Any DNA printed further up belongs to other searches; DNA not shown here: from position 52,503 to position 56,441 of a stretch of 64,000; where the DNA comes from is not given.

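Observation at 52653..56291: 1212-aa repeat protein with a SipW-type signal: predicted beta-solenoid tip or adhesin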

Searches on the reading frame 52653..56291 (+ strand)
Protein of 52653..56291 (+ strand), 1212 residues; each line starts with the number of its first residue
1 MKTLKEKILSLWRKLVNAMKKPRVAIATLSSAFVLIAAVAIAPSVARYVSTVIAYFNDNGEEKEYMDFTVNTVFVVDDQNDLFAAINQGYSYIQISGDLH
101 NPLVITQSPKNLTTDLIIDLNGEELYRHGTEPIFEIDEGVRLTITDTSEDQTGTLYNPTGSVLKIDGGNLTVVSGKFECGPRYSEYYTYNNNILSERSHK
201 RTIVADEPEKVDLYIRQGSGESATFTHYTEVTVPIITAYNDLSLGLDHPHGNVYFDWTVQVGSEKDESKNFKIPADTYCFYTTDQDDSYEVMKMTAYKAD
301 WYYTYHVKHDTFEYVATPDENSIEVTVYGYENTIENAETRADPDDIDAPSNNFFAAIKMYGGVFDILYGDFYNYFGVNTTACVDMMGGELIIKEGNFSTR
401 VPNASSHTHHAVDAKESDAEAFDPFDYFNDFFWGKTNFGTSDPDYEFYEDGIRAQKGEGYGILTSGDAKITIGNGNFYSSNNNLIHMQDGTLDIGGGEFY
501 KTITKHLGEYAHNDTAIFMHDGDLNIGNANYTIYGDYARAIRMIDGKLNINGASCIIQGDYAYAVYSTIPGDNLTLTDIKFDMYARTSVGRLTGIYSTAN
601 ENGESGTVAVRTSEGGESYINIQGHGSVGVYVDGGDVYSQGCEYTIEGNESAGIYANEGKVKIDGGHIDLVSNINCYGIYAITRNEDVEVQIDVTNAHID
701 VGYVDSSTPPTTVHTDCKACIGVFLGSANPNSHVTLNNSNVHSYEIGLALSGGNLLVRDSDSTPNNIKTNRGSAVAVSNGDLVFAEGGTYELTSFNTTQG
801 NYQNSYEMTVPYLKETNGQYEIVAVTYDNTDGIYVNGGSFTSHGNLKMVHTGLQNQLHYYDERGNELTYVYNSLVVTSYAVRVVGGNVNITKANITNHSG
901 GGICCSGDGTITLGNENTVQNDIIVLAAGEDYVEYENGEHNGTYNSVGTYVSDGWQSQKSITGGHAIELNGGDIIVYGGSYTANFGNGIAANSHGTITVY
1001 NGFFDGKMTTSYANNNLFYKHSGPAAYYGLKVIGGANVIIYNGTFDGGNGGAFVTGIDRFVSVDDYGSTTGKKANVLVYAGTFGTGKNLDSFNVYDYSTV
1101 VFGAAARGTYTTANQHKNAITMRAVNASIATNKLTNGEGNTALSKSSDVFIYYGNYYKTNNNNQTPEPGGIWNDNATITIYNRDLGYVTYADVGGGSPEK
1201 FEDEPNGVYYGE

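Call 5: search_protein_families(library=pfam, proteins=[window:52653-56291:+], max_evalue=0.1)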
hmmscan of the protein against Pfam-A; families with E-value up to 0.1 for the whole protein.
window:52653-56291:+ (1212 aa): 0 families

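Call 6: search_protein_families(library=ncbifam, proteins=[window:52653-56291:+], max_evalue=0.1)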
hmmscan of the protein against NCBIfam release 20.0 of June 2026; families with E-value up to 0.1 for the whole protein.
window:52653-56291:+ (1212 aa): 0 families

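Call 7: find_homologous_proteins(query=window:52653-56288:+, max_evalue=0.001)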
Query window:52653-56288:+ (1212 aa): 124 proteins with E <= 0.001 among 8000 candidates; the best 120 are listed.
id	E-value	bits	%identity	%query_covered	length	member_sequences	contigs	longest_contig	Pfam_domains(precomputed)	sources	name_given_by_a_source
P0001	0.0e+0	2756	100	100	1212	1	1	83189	-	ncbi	-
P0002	0.0e+0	2253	82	100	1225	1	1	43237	-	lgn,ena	-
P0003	0.0e+0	2084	79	100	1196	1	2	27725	-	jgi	-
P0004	0.0e+0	1761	69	99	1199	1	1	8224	-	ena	-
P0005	0.0e+0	1658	65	98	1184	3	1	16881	-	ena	-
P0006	0.0e+0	1643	64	100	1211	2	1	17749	-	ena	-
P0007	0.0e+0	1440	58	99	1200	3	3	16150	-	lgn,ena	-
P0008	0.0e+0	1311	58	92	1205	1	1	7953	-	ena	-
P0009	0.0e+0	1230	54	95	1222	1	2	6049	-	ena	-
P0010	0.0e+0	1226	53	96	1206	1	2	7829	-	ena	-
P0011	0.0e+0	1209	53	97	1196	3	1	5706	-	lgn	-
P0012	0.0e+0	1198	53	94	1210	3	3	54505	-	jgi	-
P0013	0.0e+0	1172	52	96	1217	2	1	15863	-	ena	-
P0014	2.2e-252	859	36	69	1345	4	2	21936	-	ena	-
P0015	5.8e-252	858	44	97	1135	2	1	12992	-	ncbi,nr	ncbi:MAG: hypothetical protein IJY42_00040 [Clostridia bacterium]|nr:hypothetical protein [Clostridi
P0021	1.6e-238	813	41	56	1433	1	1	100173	-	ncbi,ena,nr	ncbi:MAG: hypothetical protein J6B79_04545 [Clostridia bacterium]|nr:hypothetical protein [Clostridi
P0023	2.7e-236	806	42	96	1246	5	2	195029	-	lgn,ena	-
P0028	1.1e-229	784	40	56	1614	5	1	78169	-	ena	-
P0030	1.2e-229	784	38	56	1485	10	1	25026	-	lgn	-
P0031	3.4e-229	782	40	54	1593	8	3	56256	-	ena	-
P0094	2.5e-67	246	28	55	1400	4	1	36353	-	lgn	-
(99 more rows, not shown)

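Call 13: search_solved_structures(query=A1, max_evalue=10)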
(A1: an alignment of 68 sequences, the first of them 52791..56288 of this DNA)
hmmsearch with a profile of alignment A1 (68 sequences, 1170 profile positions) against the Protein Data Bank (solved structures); distinct sequences matched with E-value up to 10: 4.
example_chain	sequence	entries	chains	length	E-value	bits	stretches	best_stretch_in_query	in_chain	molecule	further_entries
9qe7_A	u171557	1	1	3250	8e-07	30.7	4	468-731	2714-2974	Outer membrane autotransporter barrel domain protein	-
7akv_G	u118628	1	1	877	0.28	12.3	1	463-619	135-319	Vag8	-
9wmg_A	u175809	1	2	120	0.32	12.1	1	347-389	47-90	3-pba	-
6sjl_A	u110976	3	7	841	0.62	11.2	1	501-610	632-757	Putative type VI secretion protein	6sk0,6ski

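Call 14: find_encoding_contigs(protein=P0023, flank=10000, max_places=2)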
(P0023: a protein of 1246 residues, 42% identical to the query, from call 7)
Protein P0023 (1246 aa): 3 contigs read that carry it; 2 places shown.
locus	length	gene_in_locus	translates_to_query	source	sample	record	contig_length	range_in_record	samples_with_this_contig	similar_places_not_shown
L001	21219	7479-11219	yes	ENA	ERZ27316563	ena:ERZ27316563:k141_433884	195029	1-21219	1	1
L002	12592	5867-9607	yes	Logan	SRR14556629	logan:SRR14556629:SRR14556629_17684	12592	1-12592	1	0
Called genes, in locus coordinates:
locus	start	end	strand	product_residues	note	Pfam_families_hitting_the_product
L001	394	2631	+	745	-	PF00828:Ribosomal_L27A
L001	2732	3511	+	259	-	-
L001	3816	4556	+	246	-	-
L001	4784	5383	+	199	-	-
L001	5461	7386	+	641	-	-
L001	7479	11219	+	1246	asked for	-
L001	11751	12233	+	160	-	PF01399:PCI (weak), PF13412:HTH_24 (weak), PF01037:AsnC_trans_reg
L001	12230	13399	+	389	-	PF00155:Aminotran_1_2, PF00266:Aminotran_5 (weak), PF01041:DegT_DnrJ_EryC1, PF01053:Cys_Met_Meta_PP (weak)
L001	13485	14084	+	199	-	PF09551:Spore_II_R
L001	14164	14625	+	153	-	PF01668:SmpB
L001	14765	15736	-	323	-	PF02129:Peptidase_S15 (weak), PF12146:Hydrolase_4, PF00561:Abhydrolase_1, PF12697:Abhydrolase_6, PF00326:Peptidase_S9 (weak)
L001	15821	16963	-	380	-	PF01702:TGT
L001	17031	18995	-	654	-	PF02518:HATPase_c (weak), PF13589:HATPase_c_3, PF01119:DNA_mis_repair, PF08676:MutL_C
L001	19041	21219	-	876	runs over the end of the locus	PF01624:MutS_I, PF05188:MutS_II, PF05192:MutS_III, PF05190:MutS_IV, PF00488:MutS_V, PF27441:MutS_C (weak)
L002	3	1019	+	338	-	?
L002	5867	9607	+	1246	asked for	-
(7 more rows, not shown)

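Call 15: find_encoding_contigs(protein=P0094, flank=10000, max_places=2)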
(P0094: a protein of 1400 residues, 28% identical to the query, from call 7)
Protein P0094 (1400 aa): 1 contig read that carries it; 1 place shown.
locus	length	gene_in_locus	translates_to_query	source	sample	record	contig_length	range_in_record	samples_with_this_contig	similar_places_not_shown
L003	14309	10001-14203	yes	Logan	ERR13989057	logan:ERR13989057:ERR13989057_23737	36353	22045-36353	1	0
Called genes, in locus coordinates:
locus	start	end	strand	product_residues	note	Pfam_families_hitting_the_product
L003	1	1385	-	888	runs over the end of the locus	PF00403:HMA, PF00122:E1-E2_ATPase, PF00702:Hydrolase, PF12710:HAD (weak), PF08282:Hydrolase_3 (faint), PF00403:HMA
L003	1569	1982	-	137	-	PF02583:Trns_repr_metal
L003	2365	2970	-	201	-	-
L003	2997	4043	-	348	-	-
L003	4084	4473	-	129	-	PF07591:PT-HINT (weak)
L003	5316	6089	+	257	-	-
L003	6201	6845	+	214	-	-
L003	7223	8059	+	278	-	-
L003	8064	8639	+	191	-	PF00717:Peptidase_S24 (weak)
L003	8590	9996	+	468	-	-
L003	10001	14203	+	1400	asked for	-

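Call 29: list_cluster_members(proteins=[P0001, P0121, P0015])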
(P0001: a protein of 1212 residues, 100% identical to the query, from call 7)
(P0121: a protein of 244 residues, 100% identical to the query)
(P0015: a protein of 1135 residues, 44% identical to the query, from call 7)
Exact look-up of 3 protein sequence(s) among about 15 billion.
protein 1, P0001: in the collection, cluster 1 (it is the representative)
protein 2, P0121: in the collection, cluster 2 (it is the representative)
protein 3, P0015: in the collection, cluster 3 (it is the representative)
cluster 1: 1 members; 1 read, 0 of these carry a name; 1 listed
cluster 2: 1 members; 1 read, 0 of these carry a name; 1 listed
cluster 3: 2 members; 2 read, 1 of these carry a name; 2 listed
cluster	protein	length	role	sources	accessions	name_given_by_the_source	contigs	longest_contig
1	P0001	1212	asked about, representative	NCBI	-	-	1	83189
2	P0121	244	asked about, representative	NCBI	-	-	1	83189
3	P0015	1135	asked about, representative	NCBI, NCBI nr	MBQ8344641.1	MAG: hypothetical protein IJY42_00040 [Clostridia bacterium] | hypothetical protein [Clostridia bacterium]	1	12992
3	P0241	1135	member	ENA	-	-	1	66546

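Call 31: find_related_loci(query=A1, collection=genome_contigs, flank=10000)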
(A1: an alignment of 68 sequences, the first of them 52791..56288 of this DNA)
Query A1 (1166 aa) in genome_contigs; peptide patterns used: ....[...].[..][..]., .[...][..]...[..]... (x = any residue, [..] = any of these).
135 stretches matched a pattern; 94 encode a relative of the query (tblastn E <= 1e-3); the best 80 are kept; 80 distinct loci.
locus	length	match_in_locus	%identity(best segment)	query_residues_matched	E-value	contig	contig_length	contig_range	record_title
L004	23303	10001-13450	54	1-1149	0e+0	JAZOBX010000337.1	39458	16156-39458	MAG: Eubacteriales bacterium isolate T1900044757_TS20190223.MAGScoT_cleanbin_000061 SGB_2310_k141_305325, whole genome s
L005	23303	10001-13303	43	16-1148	0e+0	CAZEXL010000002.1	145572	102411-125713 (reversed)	MAG TPA_asm: uncultured Lachnospiraceae bacterium isolate SRP225648_co1_543 genome assembly, contig: NODE_78_length_1455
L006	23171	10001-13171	43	15-1143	0e+0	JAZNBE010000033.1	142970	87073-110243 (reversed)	MAG: Christensenellaceae bacterium isolate T1900044743_TS20190209.MAGScoT_cleanbin_000019 SGB_2088_k141_1316103, whole g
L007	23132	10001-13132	42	15-1141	0e+0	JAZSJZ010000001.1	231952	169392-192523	MAG: Christensenellaceae bacterium isolate T1900044563_TS20190029.MAGScoT_cleanbin_000020 SGB_376_k141_2189529, whole ge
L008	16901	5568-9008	41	1-1136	0e+0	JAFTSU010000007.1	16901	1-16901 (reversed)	MAG: Clostridia bacterium isolate RGIG4117 Roe_deer_Cecum.Co__c626766, whole genome shotgun sequence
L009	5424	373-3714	41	17-1092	0e+0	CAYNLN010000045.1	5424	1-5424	MAG TPA_asm: uncultured Christensenella sp. isolate SRP225648_co1_61 genome assembly, contig: NODE_38749_length_5424_cov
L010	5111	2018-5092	41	17-1110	0e+0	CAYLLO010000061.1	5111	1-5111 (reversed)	MAG TPA_asm: uncultured Staphylococcaceae bacterium isolate SRP225648_co1_545 genome assembly, contig: NODE_41885_length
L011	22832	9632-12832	41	1-1110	0e+0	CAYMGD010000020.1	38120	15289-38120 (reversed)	MAG TPA_asm: uncultured Coprobacillus sp. isolate SRP225648_co1_120 genome assembly, contig: NODE_2052_length_38120_cov_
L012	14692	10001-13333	38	1-1110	0e+0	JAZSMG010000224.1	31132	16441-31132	MAG: Christensenellaceae bacterium isolate T1900044555_TS20190021.MAGScoT_cleanbin_000036 SGB_291_k141_2192043, whole ge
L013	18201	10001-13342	43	1-1143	0e+0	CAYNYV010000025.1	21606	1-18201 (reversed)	MAG TPA_asm: uncultured Christensenella sp. isolate SRP225648_co1_42 genome assembly, contig: NODE_5714_length_21606_cov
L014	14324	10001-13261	39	17-1123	0e+0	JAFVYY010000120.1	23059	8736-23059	MAG: Clostridia bacterium isolate RGIG5522 Sheep_Colon.Co__c2805426, whole genome shotgun sequence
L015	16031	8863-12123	39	17-1123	0e+0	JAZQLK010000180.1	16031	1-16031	MAG: Eubacteriales bacterium isolate T1900044609_TS20190075.MAGScoT_cleanbin_000117 SGB_791_k141_1224002, whole genome s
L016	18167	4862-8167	38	10-1088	0e+0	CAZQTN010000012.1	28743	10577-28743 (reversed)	MAG TPA_asm: uncultured Ruminococcus sp. isolate SRP315200_co1_628 genome assembly, contig: NODE_2468_length_28743_cov_1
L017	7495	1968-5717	36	1-1121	1e-179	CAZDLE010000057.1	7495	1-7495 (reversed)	MAG TPA_asm: uncultured Oscillospiraceae bacterium isolate SRP350583_co4_270 genome assembly, contig: NODE_9442_length_7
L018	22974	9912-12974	36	1-1097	3e-164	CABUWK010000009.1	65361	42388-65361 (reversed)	MAG TPA_asm: uncultured Acidiphilium sp. isolate MGYG-HGUT-04445 genome assembly, contig: GUT_GENOME275136_9, whole geno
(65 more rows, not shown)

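Call 32: predict_structure(alignment_id=A1)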
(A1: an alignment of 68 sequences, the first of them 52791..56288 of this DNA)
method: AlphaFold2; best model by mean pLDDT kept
length: 1166 residues; sequences in the alignment: 68
mean_pLDDT: 89.8   pTM: 0.84
mean pLDDT of the five models: 89.8, 89.5, 89.0, 88.0, 87.9
residues with pLDDT >= 90: 796; 70-90: 295; 50-70: 54; < 50: 21
segments of 3 or more residues with pLDDT < 50: 1-7, 20-25, 393-400
pLDDT, mean of each block of 10 residues (from residue 1): 45 61 63 85 87 79 78 90 88 93 89 94 94 95 90 87 93 91 91 74 87 83 87 89 81 94 89 91 95 92 92 95 95 96 96 87 85 87 79 46 76 94 96 96 96 91 89 96 96 96 97 97 95 98 95 93 96 97 96 98 97 96 95 97 96 93 68 95 97 96 97 86 95 96 94 88 94 95 95 95 95 87 90 96 97 96 95 96 88 79 88 94 96 97 94 97 77 81 96 97 90 93 94 94 91 96 91 91 92 90 94 71 80 90 75 82 87
secondary structure, 60 per line:
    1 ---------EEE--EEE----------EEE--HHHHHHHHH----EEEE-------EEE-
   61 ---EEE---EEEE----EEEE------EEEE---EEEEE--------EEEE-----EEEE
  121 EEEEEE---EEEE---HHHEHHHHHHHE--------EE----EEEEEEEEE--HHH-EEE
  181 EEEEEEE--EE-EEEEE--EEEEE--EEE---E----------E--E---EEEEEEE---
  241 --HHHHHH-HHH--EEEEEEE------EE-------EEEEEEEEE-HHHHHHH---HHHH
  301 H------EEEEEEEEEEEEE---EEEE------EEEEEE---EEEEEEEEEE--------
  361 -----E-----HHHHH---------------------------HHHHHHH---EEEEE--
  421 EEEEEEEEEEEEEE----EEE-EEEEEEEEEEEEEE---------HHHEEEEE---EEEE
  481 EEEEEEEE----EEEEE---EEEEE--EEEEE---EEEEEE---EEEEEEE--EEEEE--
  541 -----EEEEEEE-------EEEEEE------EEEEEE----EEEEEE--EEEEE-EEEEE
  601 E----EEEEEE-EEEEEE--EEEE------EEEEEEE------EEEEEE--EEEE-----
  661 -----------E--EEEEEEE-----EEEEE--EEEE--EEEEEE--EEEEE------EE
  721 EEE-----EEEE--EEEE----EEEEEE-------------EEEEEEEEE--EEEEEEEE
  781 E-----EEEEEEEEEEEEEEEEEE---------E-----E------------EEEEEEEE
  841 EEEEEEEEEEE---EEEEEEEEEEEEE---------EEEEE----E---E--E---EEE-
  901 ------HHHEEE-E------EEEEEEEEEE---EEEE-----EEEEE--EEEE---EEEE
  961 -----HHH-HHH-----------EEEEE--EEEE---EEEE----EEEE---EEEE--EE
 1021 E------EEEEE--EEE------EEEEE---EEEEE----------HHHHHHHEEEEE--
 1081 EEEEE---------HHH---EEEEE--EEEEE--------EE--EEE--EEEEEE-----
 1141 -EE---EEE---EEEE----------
elements in order (helices of 4 or more, strands of 3 or more residues): E10-12 E15-17 E28-30 H33-41 E46-49 E57-59 E64-66 E70-73 E78-81 E88-91 E95-99 E108-111 E117-126 E130-133 H141-147 E163-171 E178-187 E193-197 E200-204 E207-209 E231-237 H243-248 E255-261 E277-285 H287-293 H297-301 E308-320 E324-327 E334-339 E343-352 H372-376 H404-410 E414-418 E421-434 E439-441 E443-456 E469-473 E477-488 E493-497 E501-505 E508-512 E516-521 E525-531 E534-538 E546-552 E560-565 E572-577 E582-587 E590-594 E596-601 E606-611 E613-618 E621-624 E631-637 E644-649 E652-655 E675-681 E687-691 E694-697 E700-705 E708-712 E719-723 E729-732 E735-738 E743-748 E762-770 E773-781 E787-804 E833-851 E855-867 E877-881 E897-899 E910-912 E921-930 E934-937 E943-947 E950-953 E957-960 E984-988 E991-994 E998-1001 E1006-1009 E1013-1016 E1019-1021 E1028-1032 E1035-1037 E1044-1048 E1052-1056 H1067-1073 E1074-1078 E1081-1085 E1101-1105 E1108-1112 E1125-1127 E1130-1135 E1147-1149 E1153-1156
